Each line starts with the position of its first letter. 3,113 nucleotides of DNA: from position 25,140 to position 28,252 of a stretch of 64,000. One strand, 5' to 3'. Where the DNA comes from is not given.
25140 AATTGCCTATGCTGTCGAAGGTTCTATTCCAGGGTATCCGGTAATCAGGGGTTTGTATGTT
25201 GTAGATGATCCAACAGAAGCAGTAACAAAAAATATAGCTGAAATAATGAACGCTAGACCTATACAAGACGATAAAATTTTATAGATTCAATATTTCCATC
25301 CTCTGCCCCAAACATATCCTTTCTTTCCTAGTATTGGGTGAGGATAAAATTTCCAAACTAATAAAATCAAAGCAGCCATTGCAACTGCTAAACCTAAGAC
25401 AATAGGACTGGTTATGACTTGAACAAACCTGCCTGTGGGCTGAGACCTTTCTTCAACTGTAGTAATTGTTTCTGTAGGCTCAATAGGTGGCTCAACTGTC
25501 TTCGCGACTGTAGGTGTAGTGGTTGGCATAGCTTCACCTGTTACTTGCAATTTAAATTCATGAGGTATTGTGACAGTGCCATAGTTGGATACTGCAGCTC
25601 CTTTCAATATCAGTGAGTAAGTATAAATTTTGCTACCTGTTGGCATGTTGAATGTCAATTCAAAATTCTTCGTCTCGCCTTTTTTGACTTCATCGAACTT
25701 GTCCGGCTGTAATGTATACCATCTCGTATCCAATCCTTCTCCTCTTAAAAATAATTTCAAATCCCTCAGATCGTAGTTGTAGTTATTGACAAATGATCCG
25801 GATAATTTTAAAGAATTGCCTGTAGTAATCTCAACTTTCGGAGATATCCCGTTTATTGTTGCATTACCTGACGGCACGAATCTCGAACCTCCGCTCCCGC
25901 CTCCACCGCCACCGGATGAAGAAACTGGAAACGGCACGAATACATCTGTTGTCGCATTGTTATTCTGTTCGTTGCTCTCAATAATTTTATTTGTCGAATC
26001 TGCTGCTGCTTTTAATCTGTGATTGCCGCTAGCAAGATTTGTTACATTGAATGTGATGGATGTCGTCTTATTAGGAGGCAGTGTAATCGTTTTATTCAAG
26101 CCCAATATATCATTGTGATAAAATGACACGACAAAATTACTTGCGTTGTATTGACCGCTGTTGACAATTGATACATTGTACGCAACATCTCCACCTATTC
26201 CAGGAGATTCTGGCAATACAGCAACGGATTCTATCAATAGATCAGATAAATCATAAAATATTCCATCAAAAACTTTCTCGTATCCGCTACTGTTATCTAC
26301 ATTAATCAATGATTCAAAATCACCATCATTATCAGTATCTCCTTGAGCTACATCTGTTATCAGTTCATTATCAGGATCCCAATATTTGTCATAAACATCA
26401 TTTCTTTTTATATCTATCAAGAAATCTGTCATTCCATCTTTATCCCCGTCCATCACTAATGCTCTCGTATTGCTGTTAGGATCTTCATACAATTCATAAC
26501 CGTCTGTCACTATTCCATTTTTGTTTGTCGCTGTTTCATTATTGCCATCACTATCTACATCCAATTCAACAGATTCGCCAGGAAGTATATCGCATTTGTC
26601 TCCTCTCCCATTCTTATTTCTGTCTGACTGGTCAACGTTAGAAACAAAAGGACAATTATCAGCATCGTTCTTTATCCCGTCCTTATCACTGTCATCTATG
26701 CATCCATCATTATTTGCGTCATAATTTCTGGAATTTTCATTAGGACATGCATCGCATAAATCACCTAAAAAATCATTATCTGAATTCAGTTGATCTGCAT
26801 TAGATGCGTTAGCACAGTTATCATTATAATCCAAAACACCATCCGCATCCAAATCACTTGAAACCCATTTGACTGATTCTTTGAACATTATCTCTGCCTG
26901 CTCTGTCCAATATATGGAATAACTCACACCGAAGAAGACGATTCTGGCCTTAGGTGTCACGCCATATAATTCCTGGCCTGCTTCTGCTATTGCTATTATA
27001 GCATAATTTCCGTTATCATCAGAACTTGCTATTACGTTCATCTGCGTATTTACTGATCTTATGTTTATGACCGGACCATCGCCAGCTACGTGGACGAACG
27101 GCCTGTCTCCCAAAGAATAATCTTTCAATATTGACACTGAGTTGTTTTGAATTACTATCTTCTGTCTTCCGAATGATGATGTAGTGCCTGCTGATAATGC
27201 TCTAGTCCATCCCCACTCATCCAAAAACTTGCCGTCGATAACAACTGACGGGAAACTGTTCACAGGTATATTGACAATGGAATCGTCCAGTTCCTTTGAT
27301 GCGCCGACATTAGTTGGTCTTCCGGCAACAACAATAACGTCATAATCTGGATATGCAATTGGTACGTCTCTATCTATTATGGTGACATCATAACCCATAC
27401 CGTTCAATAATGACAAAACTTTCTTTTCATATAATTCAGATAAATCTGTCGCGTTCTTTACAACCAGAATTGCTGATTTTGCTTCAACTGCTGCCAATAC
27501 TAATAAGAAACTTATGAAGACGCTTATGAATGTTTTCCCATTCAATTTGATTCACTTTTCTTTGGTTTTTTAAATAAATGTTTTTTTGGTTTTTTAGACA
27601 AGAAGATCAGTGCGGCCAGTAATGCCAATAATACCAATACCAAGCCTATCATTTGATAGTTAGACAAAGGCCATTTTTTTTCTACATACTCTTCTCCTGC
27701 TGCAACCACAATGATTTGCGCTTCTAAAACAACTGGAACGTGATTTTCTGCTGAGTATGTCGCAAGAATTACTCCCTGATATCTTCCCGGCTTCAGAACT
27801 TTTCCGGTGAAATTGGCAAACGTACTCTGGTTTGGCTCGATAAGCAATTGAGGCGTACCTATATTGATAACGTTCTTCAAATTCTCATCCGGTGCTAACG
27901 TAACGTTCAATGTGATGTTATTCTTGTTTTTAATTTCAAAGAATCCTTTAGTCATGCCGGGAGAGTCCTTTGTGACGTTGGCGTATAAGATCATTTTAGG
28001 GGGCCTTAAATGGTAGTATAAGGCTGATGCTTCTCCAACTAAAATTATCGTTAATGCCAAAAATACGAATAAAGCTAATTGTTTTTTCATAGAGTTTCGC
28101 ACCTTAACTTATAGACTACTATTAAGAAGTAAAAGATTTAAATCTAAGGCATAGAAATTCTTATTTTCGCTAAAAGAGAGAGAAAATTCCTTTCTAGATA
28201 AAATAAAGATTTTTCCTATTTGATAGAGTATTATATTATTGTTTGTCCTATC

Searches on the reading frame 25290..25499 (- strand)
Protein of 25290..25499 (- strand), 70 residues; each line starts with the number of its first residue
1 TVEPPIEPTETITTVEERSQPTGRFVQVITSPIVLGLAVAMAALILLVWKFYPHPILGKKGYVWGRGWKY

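Call 42: search_protein_families(library=ncbifam, proteins=[window:25290-25499:-], max_evalue=10)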
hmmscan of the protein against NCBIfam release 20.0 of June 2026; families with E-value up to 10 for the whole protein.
seq(70 aa): 0 families

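Call 47: find_homologous_proteins(query=A2, max_evalue=10)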
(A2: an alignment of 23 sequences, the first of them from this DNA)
Query A2 (23 sequences) (61 aa, profile of the alignment): 2 proteins with E <= 10 among 8000 candidates.
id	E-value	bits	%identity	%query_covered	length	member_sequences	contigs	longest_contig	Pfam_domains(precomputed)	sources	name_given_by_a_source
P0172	5.0e-10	57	-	-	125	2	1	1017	-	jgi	jgi:hypothetical protein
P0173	9.9e+0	24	-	-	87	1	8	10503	-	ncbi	-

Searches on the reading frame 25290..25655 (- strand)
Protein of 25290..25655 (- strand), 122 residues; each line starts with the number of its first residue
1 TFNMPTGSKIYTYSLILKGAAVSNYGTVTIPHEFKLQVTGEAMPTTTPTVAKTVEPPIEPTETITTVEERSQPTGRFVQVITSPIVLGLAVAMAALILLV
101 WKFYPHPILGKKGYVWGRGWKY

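Call 14: find_homologous_proteins(query=window:25290-25655:-, max_evalue=10)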
Query seq(122 aa): 21 candidates shared short words with the query, none scored E <= 10.

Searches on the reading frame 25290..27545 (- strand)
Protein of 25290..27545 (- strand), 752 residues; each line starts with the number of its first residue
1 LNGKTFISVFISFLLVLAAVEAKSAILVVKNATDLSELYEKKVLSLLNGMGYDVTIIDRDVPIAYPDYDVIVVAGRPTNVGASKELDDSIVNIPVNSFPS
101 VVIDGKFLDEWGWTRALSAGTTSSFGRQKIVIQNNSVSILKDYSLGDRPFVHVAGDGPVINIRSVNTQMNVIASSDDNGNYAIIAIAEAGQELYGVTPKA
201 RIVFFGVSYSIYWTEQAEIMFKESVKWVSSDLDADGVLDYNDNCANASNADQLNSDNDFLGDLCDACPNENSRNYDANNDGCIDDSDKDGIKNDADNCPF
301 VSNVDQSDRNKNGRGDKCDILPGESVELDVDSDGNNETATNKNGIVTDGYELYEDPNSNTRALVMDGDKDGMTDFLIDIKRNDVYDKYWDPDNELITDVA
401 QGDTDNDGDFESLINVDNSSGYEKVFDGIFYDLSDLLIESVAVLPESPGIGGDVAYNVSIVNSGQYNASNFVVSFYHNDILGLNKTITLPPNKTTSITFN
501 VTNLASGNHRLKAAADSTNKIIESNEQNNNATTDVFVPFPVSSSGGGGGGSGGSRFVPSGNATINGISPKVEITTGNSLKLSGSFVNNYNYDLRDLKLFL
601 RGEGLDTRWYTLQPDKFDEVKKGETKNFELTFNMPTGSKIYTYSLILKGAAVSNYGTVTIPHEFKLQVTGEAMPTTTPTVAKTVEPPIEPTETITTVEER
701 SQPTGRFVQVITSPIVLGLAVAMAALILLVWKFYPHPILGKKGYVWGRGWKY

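Call 8: search_protein_families(library=ncbifam, proteins=[window:25290-27545:-], max_evalue=1)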
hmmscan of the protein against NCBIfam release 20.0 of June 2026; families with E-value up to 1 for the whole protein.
window:25290-27545:- (752 aa): 3 families
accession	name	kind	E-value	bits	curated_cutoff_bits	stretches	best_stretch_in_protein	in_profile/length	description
NF047638.1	throspo3_MtsC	equivalog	3e-17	62.6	350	1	229-413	64-241/428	cell-cell cohesion MYXO-CTERM protein MtsC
NF045500.1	Omp28_seleno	equivalog_domain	2.5e-11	43.6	200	2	222-269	265-312/377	Omp28-related selenoprotein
NF033763.1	exchanger_TraB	exception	0.00053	18.1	700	1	219-304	286-371/522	outer membrane exchange protein TraB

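Call 9: search_protein_families(library=pfam, proteins=[window:25290-27545:-], max_evalue=0.1)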
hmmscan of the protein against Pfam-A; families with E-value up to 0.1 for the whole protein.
window:25290-27545:- (752 aa): 2 families
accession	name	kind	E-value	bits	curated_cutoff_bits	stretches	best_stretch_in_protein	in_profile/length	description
PF07705.17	CARDB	-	6.5e-15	55.6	22.7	1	434-532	2-100/101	CARDB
PF02412.23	TSP_3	-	2.7e-09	37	25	3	279-306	9-36/36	Thrombospondin type 3 repeat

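Call 43: list_cluster_members(proteins=[window:25290-27545:-, window:30453-32537:-, window:27545-28102:-, window:55987-60936:-, L024:7984-9636:+, window:15168-17438:-])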
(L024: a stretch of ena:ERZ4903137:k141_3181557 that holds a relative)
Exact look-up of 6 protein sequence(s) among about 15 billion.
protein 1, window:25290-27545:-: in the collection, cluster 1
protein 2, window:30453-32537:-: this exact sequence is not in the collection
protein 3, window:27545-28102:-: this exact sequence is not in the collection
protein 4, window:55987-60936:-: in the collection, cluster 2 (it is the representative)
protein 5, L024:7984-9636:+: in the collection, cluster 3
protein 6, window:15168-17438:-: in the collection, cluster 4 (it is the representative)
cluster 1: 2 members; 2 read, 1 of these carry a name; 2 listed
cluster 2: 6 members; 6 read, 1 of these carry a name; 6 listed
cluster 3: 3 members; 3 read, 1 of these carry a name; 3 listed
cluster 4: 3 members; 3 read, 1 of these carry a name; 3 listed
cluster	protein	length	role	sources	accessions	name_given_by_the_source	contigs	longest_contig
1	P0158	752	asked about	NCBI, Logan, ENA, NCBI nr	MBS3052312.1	MAG: thrombospondin type 3 repeat-containing protein [Candidatus Aenigmarchaeota archaeon] | thrombospondin type 3 repeat-containing protein [Candidatus Aenigmarchaeota archaeon]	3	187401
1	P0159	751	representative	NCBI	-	-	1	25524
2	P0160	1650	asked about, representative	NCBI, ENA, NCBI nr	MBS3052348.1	MAG: PGF-pre-PGF domain-containing protein [Candidatus Aenigmarchaeota archaeon] | PGF-pre-PGF domain-containing protein [Candidatus Aenigmarchaeota archaeon]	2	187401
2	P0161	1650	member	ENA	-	-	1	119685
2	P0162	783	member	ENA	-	-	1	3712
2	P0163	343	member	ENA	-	-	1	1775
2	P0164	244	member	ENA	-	-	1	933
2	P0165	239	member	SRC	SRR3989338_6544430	-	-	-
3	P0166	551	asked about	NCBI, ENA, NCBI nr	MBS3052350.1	MAG: PGF-pre-PGF domain-containing protein [Candidatus Aenigmarchaeota archaeon] | PGF-pre-PGF domain-containing protein [Candidatus Aenigmarchaeota archaeon]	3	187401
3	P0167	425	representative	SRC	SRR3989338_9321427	-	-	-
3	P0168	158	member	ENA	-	-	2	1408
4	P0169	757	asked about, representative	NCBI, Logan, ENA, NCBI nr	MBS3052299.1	MAG: hypothetical protein J4428_02935 [Candidatus Aenigmarchaeota archaeon] | hypothetical protein [Candidatus Aenigmarchaeota archaeon]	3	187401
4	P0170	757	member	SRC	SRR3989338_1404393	-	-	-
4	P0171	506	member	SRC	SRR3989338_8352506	-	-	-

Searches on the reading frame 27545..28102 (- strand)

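Call 8: search_protein_families(library=ncbifam, proteins=[window:27545-28102:-], max_evalue=1)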
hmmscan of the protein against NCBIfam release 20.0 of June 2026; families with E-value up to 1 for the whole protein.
window:27545-28102:- (186 aa): 1 family
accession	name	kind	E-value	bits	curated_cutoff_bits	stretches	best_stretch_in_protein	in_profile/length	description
NF033846.1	Rumino_NPXTG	domain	0.00092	19.4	23.5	1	152-171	9-28/30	NPXTG-anchored protein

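Call 9: search_protein_families(library=pfam, proteins=[window:27545-28102:-], max_evalue=0.1)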
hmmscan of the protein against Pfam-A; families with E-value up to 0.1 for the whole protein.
window:27545-28102:- (186 aa): 1 family
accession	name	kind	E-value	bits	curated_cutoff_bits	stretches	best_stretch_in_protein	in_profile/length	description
PF03896.21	TRAP_alpha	-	0.013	15.2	24.7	0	45-105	6-66/180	Translocon-associated protein (TRAP), alpha subunit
